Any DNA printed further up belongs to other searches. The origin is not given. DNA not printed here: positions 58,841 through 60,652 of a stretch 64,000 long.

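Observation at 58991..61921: Catalytically intact PocR-GAF-GGDEF diguanylate cyclase, overlapped with a DHH/DHHA1 phosphoesterase, on an archaeal contig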

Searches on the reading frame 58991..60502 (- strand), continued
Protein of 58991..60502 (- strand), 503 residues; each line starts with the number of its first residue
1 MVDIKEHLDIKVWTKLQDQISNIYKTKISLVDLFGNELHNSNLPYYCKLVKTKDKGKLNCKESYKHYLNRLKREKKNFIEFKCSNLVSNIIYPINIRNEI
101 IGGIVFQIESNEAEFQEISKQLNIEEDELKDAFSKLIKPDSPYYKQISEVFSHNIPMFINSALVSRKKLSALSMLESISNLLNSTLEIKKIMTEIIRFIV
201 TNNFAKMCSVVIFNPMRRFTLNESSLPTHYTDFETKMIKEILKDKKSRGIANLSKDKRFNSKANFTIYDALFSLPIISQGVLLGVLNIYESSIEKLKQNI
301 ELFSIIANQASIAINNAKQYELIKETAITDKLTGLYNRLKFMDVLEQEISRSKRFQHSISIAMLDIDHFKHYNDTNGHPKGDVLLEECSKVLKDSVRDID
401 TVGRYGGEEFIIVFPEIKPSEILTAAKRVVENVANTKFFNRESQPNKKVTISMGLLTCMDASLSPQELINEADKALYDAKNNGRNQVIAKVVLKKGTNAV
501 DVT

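Call 17: find_related_loci(query=A1, collection=genome_contigs, flank=10000)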
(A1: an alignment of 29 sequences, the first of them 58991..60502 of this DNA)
Query A1 (503 aa) in genome_contigs; peptide patterns used: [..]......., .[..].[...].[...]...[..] (x = any residue, [..] = any of these).
600 stretches matched a pattern (row limit reached: there are more); 596 encode a relative of the query (tblastn E <= 1e-3); the best 80 are kept; 80 distinct loci.
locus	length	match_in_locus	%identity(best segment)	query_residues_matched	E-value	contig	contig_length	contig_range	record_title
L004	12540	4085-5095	34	166-489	6e-48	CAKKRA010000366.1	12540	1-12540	Nitrospiria bacterium isolate Hainich-H32-bin128-1 genome assembly, contig: H32-bin128_1_Hain_PNK108_H32_02um_3297_lengt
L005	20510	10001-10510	48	320-489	2e-47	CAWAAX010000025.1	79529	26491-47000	MAG: uncultured bacterium isolate MFD01299.bin.1.238 genome assembly, contig: contig_75290, whole genome shotgun sequenc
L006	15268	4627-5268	44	269-487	1e-44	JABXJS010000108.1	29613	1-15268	MAG: Herpetosiphonaceae bacterium isolate OHK22 k99_193773, whole genome shotgun sequence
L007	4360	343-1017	37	270-488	2e-44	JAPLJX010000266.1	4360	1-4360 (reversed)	MAG: Deltaproteobacteria bacterium isolate LacPavin_0818_WC55_MAG_56_7 LacPavin_0818_WC55_scaffold_212615, whole genome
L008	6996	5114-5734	39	274-488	7e-44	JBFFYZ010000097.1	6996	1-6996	MAG: Nitrospiraceae bacterium isolate Mix_sand01.2020.11.G.13 k141_799039_length_6996_cov_20.9098, whole genome shotgun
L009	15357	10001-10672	39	259-488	2e-43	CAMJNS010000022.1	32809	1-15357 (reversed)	MAG: uncultured bacterium isolate SRR12081303_bin.101_metaWRAP_v1.3_MAG genome assembly, contig: ERZ12289767.1855, whole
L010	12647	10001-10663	37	269-487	5e-43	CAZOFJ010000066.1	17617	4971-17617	MAG TPA_asm: uncultured Nitrospirota bacterium isolate SRP287051_co2_246 genome assembly, contig: NODE_6030_length_17617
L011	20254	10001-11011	32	160-489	1e-42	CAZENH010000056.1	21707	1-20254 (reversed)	MAG TPA_asm: uncultured Myxococcales bacterium isolate binchicken_co150_700 genome assembly, contig: NODE_5191_length_21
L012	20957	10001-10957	29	175-488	2e-41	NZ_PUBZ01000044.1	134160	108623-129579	Herpetosiphon llansteffanensis strain CA052B NODE_13_length_134160_cov_26_512_ID_4166, whole genome shotgun sequence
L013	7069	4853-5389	45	309-489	2e-41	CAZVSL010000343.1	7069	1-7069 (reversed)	MAG TPA_asm: uncultured Calditrichaceae bacterium isolate SRP141376_co1_187 genome assembly, contig: NODE_18134_length_7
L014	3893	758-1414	39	269-488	2e-41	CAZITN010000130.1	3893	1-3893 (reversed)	MAG TPA_asm: uncultured Thermodesulfovibrio sp. isolate binchicken_co172_180 genome assembly, contig: NODE_24942_length_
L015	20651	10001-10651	37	274-488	5e-41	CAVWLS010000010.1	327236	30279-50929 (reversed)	MAG: uncultured Acidobacteriota bacterium isolate MFD04463.bin.1.49 genome assembly, contig: contig_40149, whole genome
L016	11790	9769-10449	37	270-492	6e-41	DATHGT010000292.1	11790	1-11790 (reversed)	MAG TPA_asm: Candidatus Acidoferrum sp. isolate SMAG_U12481 k141_237902, whole genome shotgun sequence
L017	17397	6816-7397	43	296-489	2e-40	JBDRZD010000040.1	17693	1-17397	MAG: candidate division WOR-3 bacterium isolate JZ-1_201705_bins_100 JZ-1_201705_bins_100_scaffold_40, whole genome shot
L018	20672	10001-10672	38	269-488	6e-40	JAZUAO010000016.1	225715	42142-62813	MAG: Candidatus Gastranaerophilaceae bacterium isolate T1900045320_YK20190009.MAGScoT_cleanbin_000003 SGB_6344_k141_2431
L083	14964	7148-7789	35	270-483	2e-32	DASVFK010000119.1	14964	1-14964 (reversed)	MAG TPA_asm: Candidatus Angelobacter sp. isolate SMAG_U2087 k141_1009622, whole genome shotgun sequence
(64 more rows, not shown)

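Call 18: find_encoding_contigs(protein=P0004, flank=7000, max_places=1)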
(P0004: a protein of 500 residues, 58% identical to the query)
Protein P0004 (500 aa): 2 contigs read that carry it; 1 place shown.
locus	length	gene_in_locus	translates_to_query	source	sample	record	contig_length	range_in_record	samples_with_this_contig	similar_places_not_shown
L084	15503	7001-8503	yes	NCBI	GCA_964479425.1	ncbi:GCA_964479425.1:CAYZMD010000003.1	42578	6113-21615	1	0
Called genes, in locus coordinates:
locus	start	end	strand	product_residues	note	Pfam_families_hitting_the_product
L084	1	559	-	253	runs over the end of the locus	PF00528:BPD_transp_1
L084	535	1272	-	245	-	PF00005:ABC_tran, PF13304:AAA_21 (faint), PF13401:AAA_22 (faint)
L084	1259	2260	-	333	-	PF09084:NMT1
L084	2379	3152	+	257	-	PF01978:TrmB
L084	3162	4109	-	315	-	PF04014:MazE_antitoxin (weak), PF01895:PhoU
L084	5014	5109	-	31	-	-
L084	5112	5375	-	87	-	-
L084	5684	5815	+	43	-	-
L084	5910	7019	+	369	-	PF01368:DHH, PF02272:DHHA1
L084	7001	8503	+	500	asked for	PF10114:PocR, PF13492:GAF_3 (faint), PF01590:GAF (weak), PF13185:GAF_2 (weak), PF00990:GGDEF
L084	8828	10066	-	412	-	PF01926:MMR_HSR1, PF02421:FeoB_N (faint), PF08438:YGR210-like_G4, PF02824:TGS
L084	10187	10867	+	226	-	PF13263:PHP_C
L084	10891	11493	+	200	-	-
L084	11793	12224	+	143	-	-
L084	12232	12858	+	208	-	PF00406:ADK, PF13207:AAA_17, PF13238:AAA_18, PF05191:ADK_lid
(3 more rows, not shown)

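Call 19: find_encoding_contigs(protein=P0005, flank=7000, max_places=1)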
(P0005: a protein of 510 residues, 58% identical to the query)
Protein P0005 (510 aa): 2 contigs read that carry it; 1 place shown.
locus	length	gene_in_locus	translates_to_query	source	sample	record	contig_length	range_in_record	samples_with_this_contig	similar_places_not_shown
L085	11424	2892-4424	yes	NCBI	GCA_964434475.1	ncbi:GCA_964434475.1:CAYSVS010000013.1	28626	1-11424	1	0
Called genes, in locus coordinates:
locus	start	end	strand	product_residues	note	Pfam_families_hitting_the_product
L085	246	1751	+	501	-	PF07228:SpoIIE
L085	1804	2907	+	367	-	PF01368:DHH (weak), PF02272:DHHA1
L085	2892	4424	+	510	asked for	PF10114:PocR, PF13185:GAF_2 (weak), PF01590:GAF, PF00990:GGDEF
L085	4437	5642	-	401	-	PF01926:MMR_HSR1, PF02421:FeoB_N (faint), PF08438:YGR210-like_G4, PF02824:TGS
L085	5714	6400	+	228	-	PF13263:PHP_C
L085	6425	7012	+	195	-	-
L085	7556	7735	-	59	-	-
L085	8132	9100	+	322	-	PF01699:Na_Ca_ex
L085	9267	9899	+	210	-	PF00406:ADK, PF13207:AAA_17, PF13238:AAA_18 (weak), PF05191:ADK_lid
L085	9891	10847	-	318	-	PF01142:TruD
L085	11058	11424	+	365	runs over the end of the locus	-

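Call 20: find_encoding_contigs(protein=P0025, flank=7000, max_places=1)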
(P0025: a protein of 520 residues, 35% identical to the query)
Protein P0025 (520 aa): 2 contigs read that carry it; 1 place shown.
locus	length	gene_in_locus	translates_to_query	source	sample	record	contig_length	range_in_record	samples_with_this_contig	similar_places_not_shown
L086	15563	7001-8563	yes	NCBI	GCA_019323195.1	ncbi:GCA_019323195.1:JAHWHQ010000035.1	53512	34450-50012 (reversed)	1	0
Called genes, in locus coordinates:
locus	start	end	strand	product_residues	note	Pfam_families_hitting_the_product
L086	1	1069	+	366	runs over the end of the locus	PF01368:DHH, PF02272:DHHA1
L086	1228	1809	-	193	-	-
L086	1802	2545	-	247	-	PF24434:DUF7557 (weak)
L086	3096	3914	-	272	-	PF03602:Cons_hypoth95 (faint), PF01555:N6_N4_Mtase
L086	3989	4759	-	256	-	PF06044:DpnI, PF17726:DpnI_C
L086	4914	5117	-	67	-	-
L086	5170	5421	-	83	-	-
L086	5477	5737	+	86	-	PF14947:HTH_45, PF01638:HxlR (weak)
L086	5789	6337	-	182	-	-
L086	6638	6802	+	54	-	-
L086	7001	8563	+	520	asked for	PF10114:PocR, PF13185:GAF_2 (faint), PF01590:GAF (weak), PF00990:GGDEF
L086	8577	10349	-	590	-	PF06202:GDE_C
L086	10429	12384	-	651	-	-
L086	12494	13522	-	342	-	PF00515:TPR_1, PF07719:TPR_2, PF13424:TPR_12 (weak), PF13428:TPR_14 (weak), PF13414:TPR_11, PF13432:TPR_16 (weak), PF14559:TPR_19, PF13431:TPR_17 (weak), +1 more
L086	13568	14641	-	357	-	-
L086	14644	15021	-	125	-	-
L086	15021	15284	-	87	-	-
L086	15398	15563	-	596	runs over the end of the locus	PF05693:Glycogen_syn, PF00534:Glycos_transf_1 (faint), PF20706:GT4-conflict (faint), PF13692:Glyco_trans_1_4 (faint)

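Call 50: search_protein_families(library=pfam, proteins=[L002:7097-7882:-], max_evalue=0.01)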
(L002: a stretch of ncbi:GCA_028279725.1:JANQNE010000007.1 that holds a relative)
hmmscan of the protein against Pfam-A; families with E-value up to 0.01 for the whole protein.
L002:7097-7882:- (262 aa): 2 families
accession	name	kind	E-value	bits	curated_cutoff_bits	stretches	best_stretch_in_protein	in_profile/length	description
PF00990.26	GGDEF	-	1.4e-28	100.1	23.8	2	146-228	73-158/161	Diguanylate cyclase, GGDEF domain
PF22335.1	Cas10-Cmr2_palm2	-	0.00013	22.6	27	1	152-233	57-132/133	Cas10/Cmr2, second palm domain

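Call 62: list_cluster_members(proteins=[P0004, P0005, P0009, P0021, P0025, P0027, P0123, P0176, P0213, P0235])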
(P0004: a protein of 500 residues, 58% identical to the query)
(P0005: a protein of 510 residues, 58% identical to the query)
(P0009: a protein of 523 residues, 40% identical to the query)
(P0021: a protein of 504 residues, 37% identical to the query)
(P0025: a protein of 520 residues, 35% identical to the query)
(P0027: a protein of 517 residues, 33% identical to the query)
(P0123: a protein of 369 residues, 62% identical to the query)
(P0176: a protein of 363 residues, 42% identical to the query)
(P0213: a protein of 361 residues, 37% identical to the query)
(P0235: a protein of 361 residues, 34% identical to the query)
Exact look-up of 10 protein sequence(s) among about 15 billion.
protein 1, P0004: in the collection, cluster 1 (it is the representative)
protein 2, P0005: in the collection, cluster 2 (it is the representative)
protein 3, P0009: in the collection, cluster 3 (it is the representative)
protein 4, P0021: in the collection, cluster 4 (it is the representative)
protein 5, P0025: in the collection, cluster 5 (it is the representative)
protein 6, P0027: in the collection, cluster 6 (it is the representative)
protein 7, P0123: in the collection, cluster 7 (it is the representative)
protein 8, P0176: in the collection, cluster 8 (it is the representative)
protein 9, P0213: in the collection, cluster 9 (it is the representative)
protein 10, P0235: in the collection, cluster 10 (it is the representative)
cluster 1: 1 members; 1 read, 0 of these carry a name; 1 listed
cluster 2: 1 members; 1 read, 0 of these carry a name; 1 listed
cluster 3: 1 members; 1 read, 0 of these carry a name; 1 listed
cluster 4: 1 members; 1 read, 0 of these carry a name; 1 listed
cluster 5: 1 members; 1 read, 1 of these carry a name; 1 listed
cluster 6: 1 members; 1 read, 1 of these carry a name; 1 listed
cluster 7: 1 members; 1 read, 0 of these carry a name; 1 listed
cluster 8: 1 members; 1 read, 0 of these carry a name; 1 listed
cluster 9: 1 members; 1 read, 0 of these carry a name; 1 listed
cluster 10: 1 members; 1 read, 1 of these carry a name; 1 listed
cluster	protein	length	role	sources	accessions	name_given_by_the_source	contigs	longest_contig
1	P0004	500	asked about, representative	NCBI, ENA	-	-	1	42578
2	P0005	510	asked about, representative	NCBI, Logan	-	-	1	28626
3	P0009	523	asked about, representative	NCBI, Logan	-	-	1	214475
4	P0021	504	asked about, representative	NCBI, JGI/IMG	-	-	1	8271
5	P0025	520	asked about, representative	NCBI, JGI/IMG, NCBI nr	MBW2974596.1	diguanylate cyclase [Candidatus Woesearchaeota archaeon]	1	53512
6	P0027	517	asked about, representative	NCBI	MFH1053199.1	MAG: diguanylate cyclase [Candidatus Woesearchaeota archaeon]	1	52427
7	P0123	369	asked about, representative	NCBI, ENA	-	-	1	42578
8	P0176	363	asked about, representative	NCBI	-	-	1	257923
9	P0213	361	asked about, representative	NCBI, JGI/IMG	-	-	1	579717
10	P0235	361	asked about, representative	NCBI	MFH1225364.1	MAG: DHH family phosphoesterase [Candidatus Diapherotrites archaeon]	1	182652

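Call 81: predict_structure(alignment_id=A1)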
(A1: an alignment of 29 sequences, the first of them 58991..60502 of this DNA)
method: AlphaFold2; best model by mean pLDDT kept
length: 503 residues; sequences in the alignment: 29
mean_pLDDT: 87.1   pTM: 0.53
mean pLDDT of the five models: 87.1, 86.0, 85.4, 84.9, 84.1
residues with pLDDT >= 90: 205; 70-90: 283; 50-70: 14; < 50: 1
segments of 3 or more residues with pLDDT < 50: none
pLDDT, mean of each block of 10 residues (from residue 1): 78 89 86 90 84 86 93 90 85 89 85 75 86 78 81 88 81 76 81 89 88 88 79 90 92 85 76 92 93 87 88 87 81 89 92 88 95 93 94 91 93 88 91 93 90 92 89 94 92 81 74
secondary structure, 60 per line:
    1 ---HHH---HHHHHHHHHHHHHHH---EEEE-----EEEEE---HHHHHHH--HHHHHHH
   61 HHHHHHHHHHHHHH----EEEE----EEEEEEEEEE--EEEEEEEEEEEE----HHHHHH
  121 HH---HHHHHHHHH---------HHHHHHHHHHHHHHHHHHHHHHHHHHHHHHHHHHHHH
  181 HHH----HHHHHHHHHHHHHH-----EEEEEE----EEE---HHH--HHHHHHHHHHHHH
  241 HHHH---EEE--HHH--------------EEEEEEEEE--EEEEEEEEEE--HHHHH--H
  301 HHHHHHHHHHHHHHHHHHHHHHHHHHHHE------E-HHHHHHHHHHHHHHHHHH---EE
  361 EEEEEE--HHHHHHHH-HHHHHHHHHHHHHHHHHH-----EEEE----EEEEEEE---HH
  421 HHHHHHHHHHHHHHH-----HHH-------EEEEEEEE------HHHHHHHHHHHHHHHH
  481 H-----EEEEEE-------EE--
elements in order: H10-24 E28-31 E37-41 H45-51 H54-74 E79-82 E87-96 E99-110 H115-122 H126-134 H144-183 H188-201 E207-212 E217-219 H228-244 E248-250 E270-278 E281-290 H293-297 H300-328 H338-355 E359-366 H369-376 H378-395 E401-404 E409-415 H419-435 E451-458 H465-481 E487-492

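Call 83: fold_search(model_id=the predicted structure, library=pdb)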
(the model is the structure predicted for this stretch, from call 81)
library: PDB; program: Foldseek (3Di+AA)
matches with E <= 10: 1185; with E <= 0.001: 303
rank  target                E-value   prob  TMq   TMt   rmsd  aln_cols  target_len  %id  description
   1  5llw_A                8.2e-22  1.00  0.33  0.26  16.5       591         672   17  Bacteriophytochrome activated diguanylyl cyclase from Idiomarina species A28L (released 2017-03-15)
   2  5llw_B                2.7e-21  1.00  0.35  0.27  16.9       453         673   20  Bacteriophytochrome activated diguanylyl cyclase from Idiomarina species A28L (released 2017-03-15)
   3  6et7_A                3.0e-21  1.00  0.31  0.24  18.2       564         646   18  Activated heterodimer of the bacteriophytochrome regulated diguanylyl cyclase variant - S505V A526V - from Idiomarina  (released 2018-06-13)
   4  5llx_B                2.2e-20  1.00  0.34  0.26  21.1       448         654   20  Bacteriophytochrome activated diguanylyl cyclase from Idiomarina species A28L with GTP bound (released 2017-03-15)
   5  5llx_A                2.7e-20  1.00  0.32  0.24  16.7       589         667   17  Bacteriophytochrome activated diguanylyl cyclase from Idiomarina species A28L with GTP bound (released 2017-03-15)
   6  6et7_B                3.9e-20  1.00  0.35  0.28  20.8       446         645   21  Activated heterodimer of the bacteriophytochrome regulated diguanylyl cyclase variant - S505V A526V - from Idiomarina  (released 2018-06-13)
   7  4zmu_A                6.6e-16  1.00  0.31  0.45  16.2       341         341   23  Dcsbis, a diguanylate cyclase from Pseudomonas aeruginosa (released 2016-05-04)
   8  3i5c_A                3.9e-15  1.00  0.32  0.78   6.6       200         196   35  Crystal structure of a fusion protein containing the leucine zipper of GCN4 and the GGDEF domain of WspR from Pseudomo (released 2009-08-18)
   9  4zmu_B                1.3e-14  1.00  0.32  0.46  15.9       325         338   22  Dcsbis, a diguanylate cyclase from Pseudomonas aeruginosa (released 2016-05-04)
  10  3i5c_B                1.4e-14  1.00  0.32  0.78   8.2       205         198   34  Crystal structure of a fusion protein containing the leucine zipper of GCN4 and the GGDEF domain of WspR from Pseudomo (released 2009-08-18)
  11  3bre_B                1.4e-14  1.00  0.31  0.47   9.3       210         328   35  Crystal Structure of P.aeruginosa PA3702 (released 2008-04-01)
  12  6zxb_A                1.6e-14  1.00  0.32  0.54   3.6       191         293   37  Diguanylate cyclase DgcR (I-site mutant) in native state (released 2021-03-31)
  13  3bre_A                1.8e-14  1.00  0.34  0.51   4.7       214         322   33  Crystal Structure of P.aeruginosa PA3702 (released 2008-04-01)
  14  3i5b_A                2.3e-14  1.00  0.31  0.87   2.2       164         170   40  Crystal structure of the isolated GGDEF domain of WpsR from Pseudomonas aeruginosa (released 2009-08-18)
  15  5xgb                  3.1e-14  1.00  0.31  0.28  13.9       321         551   22  Crystal structure of the PAS-GGDEF-EAL domain of PA0861 from Pseudomonas aeruginosa (released 2017-12-20)
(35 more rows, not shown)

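Call 85: find_encoding_contigs(protein=P0114, flank=5000, max_places=2)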
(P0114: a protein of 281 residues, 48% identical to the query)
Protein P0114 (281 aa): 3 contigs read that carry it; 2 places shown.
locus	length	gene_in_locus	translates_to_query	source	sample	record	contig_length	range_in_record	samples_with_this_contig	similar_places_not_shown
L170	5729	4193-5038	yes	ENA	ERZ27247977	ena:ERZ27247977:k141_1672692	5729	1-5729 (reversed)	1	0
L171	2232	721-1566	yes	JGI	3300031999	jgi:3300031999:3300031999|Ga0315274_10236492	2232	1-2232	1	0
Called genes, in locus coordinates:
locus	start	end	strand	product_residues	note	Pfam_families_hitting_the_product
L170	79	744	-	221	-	PF13462:Thioredoxin_4 (weak), PF13098:Thioredoxin_2 (faint), PF13462:Thioredoxin_4, PF01323:DSBA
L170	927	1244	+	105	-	-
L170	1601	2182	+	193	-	PF01928:CYTH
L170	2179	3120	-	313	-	PF04055:Radical_SAM (weak)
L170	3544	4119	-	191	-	PF04252:SFM1-like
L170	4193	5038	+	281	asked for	PF00990:GGDEF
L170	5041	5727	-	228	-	?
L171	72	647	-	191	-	PF04252:SFM1-like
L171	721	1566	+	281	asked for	PF00990:GGDEF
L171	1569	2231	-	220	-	?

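Call 86: find_encoding_contigs(protein=P0029, flank=8000, max_places=1)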
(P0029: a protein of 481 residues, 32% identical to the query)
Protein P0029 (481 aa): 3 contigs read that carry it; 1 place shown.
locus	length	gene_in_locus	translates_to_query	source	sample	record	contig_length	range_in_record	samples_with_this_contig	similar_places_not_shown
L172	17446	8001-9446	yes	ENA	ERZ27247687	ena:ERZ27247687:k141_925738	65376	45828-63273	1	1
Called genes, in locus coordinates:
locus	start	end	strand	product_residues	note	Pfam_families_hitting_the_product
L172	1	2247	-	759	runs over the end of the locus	-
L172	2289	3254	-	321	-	-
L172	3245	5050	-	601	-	-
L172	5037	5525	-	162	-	-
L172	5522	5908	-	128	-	-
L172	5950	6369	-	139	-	-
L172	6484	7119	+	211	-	PF00735:Septin (weak), PF00004:AAA (faint), PF01926:MMR_HSR1, PF02421:FeoB_N (faint), PF08477:Roc (faint), PF00009:GTP_EFTU (weak)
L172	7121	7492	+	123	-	PF09846:OapB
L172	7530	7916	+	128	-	PF09845:OapC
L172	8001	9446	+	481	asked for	PF10114:PocR, PF13185:GAF_2 (faint), PF00990:GGDEF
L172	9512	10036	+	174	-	-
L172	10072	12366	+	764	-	PF02359:CDC48_N, PF02933:CDC48_2, PF05496:RuvB_N (weak), PF13191:AAA_16 (weak), PF00004:AAA, PF17862:AAA_lid_3, PF00004:AAA, PF17862:AAA_lid_3, +33 more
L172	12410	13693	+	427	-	PF18195:GatD_N, PF00710:Asparaginase, PF17763:Asparaginase_C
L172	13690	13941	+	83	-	PF04457:MJ1316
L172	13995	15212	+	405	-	-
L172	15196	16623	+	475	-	PF02934:GatB_N, PF02637:GatB_Yqey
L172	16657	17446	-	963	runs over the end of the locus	?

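Call 93: search_protein_families(library=padloc, proteins=[window:58991-60502:-], max_evalue=0.001)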
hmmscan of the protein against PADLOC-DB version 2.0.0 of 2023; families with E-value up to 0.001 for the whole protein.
window:58991-60502:- (503 aa): 0 families
